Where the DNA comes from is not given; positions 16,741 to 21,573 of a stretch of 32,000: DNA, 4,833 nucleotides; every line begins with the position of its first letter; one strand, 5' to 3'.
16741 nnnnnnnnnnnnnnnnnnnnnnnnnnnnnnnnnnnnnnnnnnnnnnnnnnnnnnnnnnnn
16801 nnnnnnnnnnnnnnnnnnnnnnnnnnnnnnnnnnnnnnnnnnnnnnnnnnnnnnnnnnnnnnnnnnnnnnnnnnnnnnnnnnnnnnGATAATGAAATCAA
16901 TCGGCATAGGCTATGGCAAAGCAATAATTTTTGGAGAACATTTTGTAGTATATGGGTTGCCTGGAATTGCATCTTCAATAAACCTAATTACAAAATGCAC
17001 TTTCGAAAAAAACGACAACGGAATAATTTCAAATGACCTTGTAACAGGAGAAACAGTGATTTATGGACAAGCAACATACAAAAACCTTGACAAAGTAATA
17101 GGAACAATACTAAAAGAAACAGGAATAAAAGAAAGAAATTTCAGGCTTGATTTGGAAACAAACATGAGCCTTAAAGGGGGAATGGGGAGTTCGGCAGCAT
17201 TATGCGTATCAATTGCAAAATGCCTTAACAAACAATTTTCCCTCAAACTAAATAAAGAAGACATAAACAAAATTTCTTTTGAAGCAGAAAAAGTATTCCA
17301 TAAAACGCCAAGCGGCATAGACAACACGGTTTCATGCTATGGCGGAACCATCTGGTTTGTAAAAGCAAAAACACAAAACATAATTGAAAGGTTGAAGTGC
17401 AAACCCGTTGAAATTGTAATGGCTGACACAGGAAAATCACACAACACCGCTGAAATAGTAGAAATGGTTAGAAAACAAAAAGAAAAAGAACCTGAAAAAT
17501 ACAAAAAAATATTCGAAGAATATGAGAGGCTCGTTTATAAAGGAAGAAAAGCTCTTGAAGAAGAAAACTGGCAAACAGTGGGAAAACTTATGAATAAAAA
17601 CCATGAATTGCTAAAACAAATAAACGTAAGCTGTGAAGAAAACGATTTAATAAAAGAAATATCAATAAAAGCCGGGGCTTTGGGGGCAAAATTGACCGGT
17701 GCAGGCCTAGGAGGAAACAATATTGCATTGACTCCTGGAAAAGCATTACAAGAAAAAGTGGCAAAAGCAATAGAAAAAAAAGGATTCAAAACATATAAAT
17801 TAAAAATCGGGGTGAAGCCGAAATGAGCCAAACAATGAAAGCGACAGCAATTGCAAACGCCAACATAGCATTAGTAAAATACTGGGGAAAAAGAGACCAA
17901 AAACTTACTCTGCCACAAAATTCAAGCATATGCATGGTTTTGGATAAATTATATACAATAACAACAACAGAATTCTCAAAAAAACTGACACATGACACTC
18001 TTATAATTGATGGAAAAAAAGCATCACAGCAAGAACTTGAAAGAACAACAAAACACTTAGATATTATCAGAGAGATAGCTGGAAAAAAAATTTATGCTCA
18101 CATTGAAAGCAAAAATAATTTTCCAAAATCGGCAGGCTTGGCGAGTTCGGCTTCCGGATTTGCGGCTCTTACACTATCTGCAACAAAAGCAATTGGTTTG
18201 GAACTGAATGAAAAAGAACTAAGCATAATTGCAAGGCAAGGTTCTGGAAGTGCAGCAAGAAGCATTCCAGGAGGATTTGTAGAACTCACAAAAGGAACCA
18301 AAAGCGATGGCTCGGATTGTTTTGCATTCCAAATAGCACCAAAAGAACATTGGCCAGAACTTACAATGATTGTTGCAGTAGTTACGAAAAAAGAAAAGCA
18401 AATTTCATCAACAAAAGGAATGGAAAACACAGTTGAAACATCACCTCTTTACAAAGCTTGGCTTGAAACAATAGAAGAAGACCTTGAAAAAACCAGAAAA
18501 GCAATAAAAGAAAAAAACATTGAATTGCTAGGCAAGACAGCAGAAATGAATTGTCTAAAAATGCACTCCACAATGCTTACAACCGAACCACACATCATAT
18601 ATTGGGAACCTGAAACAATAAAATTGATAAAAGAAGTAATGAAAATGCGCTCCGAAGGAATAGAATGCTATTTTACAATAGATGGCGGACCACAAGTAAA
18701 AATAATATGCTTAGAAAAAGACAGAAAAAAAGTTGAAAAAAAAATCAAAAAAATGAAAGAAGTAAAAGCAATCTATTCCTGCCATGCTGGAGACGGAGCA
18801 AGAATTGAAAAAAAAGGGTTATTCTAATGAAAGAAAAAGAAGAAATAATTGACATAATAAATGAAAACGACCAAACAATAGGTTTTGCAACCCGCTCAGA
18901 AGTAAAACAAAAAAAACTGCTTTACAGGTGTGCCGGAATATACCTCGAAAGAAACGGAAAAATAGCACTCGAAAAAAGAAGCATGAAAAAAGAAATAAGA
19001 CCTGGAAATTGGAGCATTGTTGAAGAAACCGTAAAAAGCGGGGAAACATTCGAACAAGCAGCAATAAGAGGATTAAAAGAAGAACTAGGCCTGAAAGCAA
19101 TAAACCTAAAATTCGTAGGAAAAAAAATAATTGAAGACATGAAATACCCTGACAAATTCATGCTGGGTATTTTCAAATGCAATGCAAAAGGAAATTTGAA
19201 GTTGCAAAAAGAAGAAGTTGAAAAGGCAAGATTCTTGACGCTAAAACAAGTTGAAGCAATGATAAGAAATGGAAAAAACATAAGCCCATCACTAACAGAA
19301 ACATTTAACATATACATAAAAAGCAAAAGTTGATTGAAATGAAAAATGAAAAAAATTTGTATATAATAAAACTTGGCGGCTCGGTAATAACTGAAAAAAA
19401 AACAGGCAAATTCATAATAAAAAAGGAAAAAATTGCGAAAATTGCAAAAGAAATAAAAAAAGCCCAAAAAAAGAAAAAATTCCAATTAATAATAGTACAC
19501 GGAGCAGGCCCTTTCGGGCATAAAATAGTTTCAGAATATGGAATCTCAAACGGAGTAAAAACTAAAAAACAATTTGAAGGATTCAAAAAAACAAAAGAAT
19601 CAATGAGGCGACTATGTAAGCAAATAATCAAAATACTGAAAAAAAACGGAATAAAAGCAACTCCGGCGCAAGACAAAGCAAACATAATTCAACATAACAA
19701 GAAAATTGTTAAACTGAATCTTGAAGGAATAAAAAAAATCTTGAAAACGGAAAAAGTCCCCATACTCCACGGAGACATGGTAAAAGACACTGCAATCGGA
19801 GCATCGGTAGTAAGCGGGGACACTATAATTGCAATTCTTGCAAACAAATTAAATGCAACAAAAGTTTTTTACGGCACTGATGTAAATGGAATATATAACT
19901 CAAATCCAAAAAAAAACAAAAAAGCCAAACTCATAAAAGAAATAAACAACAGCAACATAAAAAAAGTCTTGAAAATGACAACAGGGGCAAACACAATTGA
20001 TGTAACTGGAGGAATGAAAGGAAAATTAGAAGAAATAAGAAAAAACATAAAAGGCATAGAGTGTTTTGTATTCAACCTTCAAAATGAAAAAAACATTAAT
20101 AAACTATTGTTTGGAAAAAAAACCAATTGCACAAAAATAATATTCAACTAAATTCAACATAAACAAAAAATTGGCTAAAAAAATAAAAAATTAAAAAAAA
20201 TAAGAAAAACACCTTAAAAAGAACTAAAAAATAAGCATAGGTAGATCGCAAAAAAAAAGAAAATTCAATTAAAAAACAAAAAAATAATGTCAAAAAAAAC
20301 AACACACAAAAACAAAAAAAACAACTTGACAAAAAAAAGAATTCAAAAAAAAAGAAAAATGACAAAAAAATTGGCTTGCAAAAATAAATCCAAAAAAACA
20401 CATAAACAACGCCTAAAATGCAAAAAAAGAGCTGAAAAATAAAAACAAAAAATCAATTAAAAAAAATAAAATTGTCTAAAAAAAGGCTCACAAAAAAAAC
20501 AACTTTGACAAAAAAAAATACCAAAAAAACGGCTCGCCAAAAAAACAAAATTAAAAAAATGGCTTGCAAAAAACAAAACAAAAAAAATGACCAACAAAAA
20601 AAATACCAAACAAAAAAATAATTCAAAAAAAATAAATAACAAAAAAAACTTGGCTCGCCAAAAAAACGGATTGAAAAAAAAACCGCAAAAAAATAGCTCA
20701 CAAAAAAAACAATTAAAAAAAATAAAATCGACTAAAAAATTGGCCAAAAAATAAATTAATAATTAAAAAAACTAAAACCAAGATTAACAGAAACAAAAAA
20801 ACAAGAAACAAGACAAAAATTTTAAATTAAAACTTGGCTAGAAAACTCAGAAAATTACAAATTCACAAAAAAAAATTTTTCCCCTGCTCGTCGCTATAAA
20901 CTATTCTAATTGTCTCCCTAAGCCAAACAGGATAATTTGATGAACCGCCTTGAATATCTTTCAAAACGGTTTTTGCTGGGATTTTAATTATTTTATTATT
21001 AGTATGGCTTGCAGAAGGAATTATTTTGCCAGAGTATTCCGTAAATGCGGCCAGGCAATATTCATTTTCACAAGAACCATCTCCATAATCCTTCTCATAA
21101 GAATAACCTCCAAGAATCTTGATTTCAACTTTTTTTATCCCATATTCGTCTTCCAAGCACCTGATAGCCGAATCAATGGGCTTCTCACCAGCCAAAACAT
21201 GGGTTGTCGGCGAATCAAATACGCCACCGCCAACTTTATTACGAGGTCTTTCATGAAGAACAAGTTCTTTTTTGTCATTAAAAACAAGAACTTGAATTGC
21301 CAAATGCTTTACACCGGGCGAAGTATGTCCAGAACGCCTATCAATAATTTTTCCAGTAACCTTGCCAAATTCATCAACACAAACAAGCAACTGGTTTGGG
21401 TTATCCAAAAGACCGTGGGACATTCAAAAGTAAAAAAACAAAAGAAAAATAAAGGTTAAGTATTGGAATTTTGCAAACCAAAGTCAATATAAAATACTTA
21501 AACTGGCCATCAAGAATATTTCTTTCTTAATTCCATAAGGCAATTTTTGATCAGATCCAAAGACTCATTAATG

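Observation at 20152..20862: Dispersed, strand-asymmetric GC-island + oligo(A) repeat family fills four unusually long intergenic regions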

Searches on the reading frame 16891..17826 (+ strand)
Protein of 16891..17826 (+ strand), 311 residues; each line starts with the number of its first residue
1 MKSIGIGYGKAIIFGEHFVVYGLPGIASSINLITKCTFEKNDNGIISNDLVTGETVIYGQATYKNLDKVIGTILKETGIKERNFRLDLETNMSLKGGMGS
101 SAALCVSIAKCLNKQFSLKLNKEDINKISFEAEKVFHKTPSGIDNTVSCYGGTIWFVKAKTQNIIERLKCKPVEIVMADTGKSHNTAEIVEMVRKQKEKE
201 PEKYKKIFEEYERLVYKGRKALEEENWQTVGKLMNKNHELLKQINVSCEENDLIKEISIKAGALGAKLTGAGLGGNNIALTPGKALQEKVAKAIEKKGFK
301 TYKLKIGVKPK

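Call 12: search_protein_families(library=pfam, proteins=[window:16891-17826:+])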
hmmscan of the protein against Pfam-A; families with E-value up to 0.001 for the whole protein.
window:16891-17826:+ (311 aa): 3 families
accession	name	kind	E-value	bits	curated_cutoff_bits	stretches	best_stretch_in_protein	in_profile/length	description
PF00288.32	GHMP_kinases_N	-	1.2e-16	61.1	22.3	1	68-152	5-87/87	GHMP kinases N terminal domain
PF08544.19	GHMP_kinases_C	-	6.3e-14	52.6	21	1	220-298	3-83/85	GHMP kinases C terminal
PF22700.2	MVD-like_N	-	0.00013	22.1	27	1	58-128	58-127/157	Diphosphomevalonate decarboxylase-like N-terminal domain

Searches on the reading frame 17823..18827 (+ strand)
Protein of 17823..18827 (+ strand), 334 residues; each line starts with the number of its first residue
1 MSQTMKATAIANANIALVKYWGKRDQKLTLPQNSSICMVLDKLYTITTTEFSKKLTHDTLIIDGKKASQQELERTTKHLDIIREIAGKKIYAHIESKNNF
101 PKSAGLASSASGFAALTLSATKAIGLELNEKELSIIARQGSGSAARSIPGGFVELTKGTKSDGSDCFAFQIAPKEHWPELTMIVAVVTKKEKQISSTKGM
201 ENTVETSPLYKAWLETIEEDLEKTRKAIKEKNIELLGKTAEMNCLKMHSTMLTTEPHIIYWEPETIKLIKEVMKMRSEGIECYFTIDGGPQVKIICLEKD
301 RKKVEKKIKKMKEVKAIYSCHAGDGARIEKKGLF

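Call 12: search_protein_families(library=pfam, proteins=[window:17823-18827:+])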
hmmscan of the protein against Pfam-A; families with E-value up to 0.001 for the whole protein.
window:17823-18827:+ (334 aa): 3 families
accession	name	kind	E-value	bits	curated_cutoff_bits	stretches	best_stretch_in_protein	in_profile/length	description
PF22700.2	MVD-like_N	-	8.2e-61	204.7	27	1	11-168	1-157/157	Diphosphomevalonate decarboxylase-like N-terminal domain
PF18376.6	MDD_C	-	2.2e-22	80.2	23.2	1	182-313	1-135/186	Mevalonate 5-diphosphate decarboxylase C-terminal domain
PF00288.32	GHMP_kinases_N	-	2e-08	34.8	22.3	1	87-151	15-76/87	GHMP kinases N terminal domain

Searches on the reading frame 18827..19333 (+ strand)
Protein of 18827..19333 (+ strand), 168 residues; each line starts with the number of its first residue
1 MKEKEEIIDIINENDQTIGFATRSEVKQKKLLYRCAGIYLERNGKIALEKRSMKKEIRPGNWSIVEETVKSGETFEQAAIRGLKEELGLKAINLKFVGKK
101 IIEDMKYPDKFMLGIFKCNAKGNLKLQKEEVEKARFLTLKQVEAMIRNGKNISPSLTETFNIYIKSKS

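Call 12: search_protein_families(library=pfam, proteins=[window:18827-19333:+])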
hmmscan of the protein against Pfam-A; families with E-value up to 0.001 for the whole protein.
window:18827-19333:+ (168 aa): 2 families
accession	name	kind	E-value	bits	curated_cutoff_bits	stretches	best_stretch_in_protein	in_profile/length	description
PF00293.34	NUDIX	-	2.9e-16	60.1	21.1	1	36-148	6-122/134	NUDIX domain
PF14815.12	NUDIX_4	-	0.00079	19.6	35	0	38-92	4-54/113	NUDIX domain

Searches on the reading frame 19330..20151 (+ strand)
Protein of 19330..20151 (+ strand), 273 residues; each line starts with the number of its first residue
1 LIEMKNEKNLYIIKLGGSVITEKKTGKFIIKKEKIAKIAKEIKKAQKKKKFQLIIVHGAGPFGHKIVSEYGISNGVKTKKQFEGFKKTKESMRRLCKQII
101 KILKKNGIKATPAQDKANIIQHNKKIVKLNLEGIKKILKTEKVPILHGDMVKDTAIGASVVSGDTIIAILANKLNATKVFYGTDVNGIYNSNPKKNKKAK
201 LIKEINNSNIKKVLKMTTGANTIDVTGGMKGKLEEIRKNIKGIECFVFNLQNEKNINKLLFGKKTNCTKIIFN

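Call 12: search_protein_families(library=pfam, proteins=[window:19330-20151:+])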
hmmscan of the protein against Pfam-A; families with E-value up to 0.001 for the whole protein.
window:19330-20151:+ (273 aa): 1 family
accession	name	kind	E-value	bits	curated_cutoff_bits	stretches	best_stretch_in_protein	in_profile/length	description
PF00696.33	AA_kinase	-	3.1e-43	148.6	24.9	1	10-249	2-234/234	Amino acid kinase family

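Call 16: find_encoding_contigs(protein=window:19330-20151:+, flank=10000, max_places=10)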
Protein window:19330-20151:+ (273 aa): no gene with exactly this product is on record in the collection.

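Call 18: find_homologous_proteins(query=window:19330-20151:+, max_evalue=1e-20)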
Query window:19330-20151:+ (273 aa): 653 proteins with E <= 1e-20 among 5069 candidates; the best 120 are listed.
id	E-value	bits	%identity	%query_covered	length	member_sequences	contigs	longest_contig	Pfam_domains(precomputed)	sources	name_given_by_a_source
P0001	1.7e-146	504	90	100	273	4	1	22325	PF00696.34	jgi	-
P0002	1.2e-108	380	67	97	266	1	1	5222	PF00696.34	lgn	-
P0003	3.1e-86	307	60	96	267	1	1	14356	PF00696.34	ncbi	ncbi:MAG: isopentenyl phosphate kinase [Candidatus Diapherotrites archaeon]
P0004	4.5e-84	300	55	97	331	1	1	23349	PF00696.34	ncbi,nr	ncbi:Isopentenyl phosphate kinase [uncultured archaeon]|nr:Isopentenyl phosphate kinase [uncultured 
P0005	2.0e-80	288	56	96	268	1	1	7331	PF00696.34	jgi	-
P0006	2.1e-80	288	53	100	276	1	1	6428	PF00696.34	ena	-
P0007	2.2e-79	284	53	96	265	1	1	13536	PF00696.34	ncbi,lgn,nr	ncbi:MAG: isopentenyl phosphate kinase [Candidatus Diapherotrites archaeon]|nr:isopentenyl phosphate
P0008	4.8e-79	283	56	96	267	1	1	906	PF00696.34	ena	-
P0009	6.8e-79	283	57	96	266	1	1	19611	PF00696.34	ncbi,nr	ncbi:MAG: isopentenyl phosphate kinase [archaeon]|nr:isopentenyl phosphate kinase [archaeon]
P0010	1.1e-78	282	53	97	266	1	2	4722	PF00696.34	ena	-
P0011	5.8e-78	280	57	96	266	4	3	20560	PF00696.34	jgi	-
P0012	2.3e-77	278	57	96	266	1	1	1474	PF00696.34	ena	-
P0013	3.6e-75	271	54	97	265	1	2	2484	PF00696.34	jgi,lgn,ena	-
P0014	2.9e-74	268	50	96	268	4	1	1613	PF00696.34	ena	-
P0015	8.2e-74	266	52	97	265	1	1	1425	PF00696.34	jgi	jgi:isopentenyl phosphate kinase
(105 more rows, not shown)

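Call 19: find_encoding_contigs(protein=P0001, flank=10000, max_places=4)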
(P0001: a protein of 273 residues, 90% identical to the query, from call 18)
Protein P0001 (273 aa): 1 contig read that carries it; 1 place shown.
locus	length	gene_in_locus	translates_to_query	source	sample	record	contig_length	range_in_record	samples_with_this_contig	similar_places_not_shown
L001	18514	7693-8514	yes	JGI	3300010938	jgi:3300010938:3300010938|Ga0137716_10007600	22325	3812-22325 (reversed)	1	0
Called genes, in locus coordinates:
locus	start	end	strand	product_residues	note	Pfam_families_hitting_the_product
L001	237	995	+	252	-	PF01513:NAD_kinase, PF20143:NAD_kinase_C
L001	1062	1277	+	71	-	-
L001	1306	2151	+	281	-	-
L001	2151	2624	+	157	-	PF00368:HMG-CoA_red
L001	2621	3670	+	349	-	PF08540:HMG_CoA_synt_C (faint), PF08541:ACP_syn_III_C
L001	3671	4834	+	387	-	PF00108:Thiolase_N, PF02803:Thiolase_C, PF22691:Thiolase_C_1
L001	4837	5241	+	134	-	PF01796:OB_ChsH2_C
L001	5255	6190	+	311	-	PF00288:GHMP_kinases_N, PF08544:GHMP_kinases_C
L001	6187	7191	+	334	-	PF22700:MVD-like_N, PF00288:GHMP_kinases_N, PF18376:MDD_C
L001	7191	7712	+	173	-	PF00293:NUDIX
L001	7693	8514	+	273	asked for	PF00696:AA_kinase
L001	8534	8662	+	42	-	-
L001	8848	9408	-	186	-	PF00293:NUDIX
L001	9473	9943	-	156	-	-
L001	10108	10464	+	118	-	-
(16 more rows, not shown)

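Call 20: find_encoding_contigs(protein=P0003, flank=10000, max_places=3)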
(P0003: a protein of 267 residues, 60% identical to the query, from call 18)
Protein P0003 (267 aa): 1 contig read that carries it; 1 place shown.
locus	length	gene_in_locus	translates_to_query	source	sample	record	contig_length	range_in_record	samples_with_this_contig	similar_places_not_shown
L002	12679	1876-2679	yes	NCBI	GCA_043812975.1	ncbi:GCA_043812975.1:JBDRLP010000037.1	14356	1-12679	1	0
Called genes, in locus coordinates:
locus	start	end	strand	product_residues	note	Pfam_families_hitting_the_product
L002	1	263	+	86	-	PF20696:UbiD_C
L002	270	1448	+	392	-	PF04412:AcnX, PF28403:AcnX_2nd, PF28406:AcnX_3rd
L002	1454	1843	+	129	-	PF01989:AcnX_swivel_put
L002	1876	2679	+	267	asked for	PF00696:AA_kinase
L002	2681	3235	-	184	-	PF00293:NUDIX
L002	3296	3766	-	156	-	-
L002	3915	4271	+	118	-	-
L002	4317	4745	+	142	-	-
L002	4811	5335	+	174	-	-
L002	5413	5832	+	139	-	PF04126:Cyclophil_like, PF18050:Cyclophil_like2 (weak)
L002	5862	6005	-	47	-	-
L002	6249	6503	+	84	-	PF10137:CAP12-PCTIR_TIR (weak)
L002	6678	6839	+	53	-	-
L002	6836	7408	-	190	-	PF00583:Acetyltransf_1 (faint), PF13673:Acetyltransf_10 (faint), PF13508:Acetyltransf_7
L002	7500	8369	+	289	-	-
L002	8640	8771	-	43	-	-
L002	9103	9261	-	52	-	-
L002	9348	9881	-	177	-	-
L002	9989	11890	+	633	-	-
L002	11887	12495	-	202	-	-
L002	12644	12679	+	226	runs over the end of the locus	PF00535:Glycos_transf_2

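Call 21: find_encoding_contigs(protein=P0002, flank=10000, max_places=3)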
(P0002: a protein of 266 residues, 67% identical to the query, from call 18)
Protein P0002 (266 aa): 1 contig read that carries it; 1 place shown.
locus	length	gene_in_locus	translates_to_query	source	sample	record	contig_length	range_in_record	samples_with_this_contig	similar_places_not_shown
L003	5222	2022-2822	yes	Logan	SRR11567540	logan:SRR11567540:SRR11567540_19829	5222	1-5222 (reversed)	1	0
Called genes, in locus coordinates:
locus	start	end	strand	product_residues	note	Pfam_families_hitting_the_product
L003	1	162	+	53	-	?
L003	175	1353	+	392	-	PF04412:AcnX, PF28403:AcnX_2nd, PF28406:AcnX_3rd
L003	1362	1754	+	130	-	PF01989:AcnX_swivel_put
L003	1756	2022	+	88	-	-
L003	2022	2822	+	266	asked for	PF00696:AA_kinase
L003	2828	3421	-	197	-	PF00293:NUDIX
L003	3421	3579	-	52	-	-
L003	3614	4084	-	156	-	-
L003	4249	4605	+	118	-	-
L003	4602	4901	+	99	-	-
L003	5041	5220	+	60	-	?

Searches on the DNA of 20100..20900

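Call 50: search_rna_families(source=window, start=20100, end=20900, threshold=evalue, max_evalue=1)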
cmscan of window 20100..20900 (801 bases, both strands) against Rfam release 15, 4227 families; matches with E-value up to 1: 0.
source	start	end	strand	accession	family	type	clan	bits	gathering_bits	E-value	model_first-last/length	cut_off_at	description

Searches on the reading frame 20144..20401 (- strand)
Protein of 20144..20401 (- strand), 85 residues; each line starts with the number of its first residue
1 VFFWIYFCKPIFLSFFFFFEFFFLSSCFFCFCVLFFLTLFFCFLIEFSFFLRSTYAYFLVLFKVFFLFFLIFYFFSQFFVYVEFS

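Call 79: search_protein_families(library=pfam, proteins=[window:20144-20401:-], max_evalue=0.01)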
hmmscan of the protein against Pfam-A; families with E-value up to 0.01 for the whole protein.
window:20144-20401:- (85 aa): 0 families

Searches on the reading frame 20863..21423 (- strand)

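Call 12: search_protein_families(library=pfam, proteins=[window:20863-21423:-])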
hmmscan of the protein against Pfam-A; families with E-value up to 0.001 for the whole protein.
window:20863-21423:- (186 aa): 1 family
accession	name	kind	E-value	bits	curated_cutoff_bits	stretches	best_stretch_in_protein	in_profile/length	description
PF00293.34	NUDIX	-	9.8e-10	39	21.1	1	39-137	2-102/134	NUDIX domain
